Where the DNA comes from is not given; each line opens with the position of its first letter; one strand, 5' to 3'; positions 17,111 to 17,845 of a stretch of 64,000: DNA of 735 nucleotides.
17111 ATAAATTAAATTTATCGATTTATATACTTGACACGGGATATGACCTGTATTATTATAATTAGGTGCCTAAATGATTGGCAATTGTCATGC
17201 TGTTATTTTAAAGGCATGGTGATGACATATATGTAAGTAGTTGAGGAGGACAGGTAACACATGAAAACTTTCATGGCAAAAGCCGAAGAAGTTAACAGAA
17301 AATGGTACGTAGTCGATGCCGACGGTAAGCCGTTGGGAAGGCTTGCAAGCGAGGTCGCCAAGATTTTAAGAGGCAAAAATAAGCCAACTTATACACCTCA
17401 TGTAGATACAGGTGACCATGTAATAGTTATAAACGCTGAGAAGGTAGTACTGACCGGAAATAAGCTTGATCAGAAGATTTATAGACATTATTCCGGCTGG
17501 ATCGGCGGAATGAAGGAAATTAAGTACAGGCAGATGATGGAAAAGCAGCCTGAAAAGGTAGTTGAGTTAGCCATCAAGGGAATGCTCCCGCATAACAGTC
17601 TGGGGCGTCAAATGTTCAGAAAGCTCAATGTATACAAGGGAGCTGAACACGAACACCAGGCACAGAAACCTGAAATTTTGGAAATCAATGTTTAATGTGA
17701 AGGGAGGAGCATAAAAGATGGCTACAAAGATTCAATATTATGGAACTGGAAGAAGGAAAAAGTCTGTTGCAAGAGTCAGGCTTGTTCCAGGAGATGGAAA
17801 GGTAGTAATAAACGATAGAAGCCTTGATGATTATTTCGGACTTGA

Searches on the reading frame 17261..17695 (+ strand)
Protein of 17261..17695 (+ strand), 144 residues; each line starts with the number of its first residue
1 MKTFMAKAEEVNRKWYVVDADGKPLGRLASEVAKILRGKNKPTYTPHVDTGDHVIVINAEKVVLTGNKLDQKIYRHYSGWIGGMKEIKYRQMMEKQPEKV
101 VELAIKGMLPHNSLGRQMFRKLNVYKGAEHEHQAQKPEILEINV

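Call 9: search_protein_families(library=pfam, proteins=[window:17261-17695:+], max_evalue=0.01)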
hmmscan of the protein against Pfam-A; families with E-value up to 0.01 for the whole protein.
window:17261-17695:+ (144 aa): 2 families
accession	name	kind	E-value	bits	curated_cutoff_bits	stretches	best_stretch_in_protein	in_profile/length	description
PF00572.24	Ribosomal_L13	-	1.7e-51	173.7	23.8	1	13-131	1-119/119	Ribosomal protein L13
PF12396.14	DUF3659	-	0.0027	18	24.8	1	10-39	7-36/61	Protein of unknown function (DUF3659)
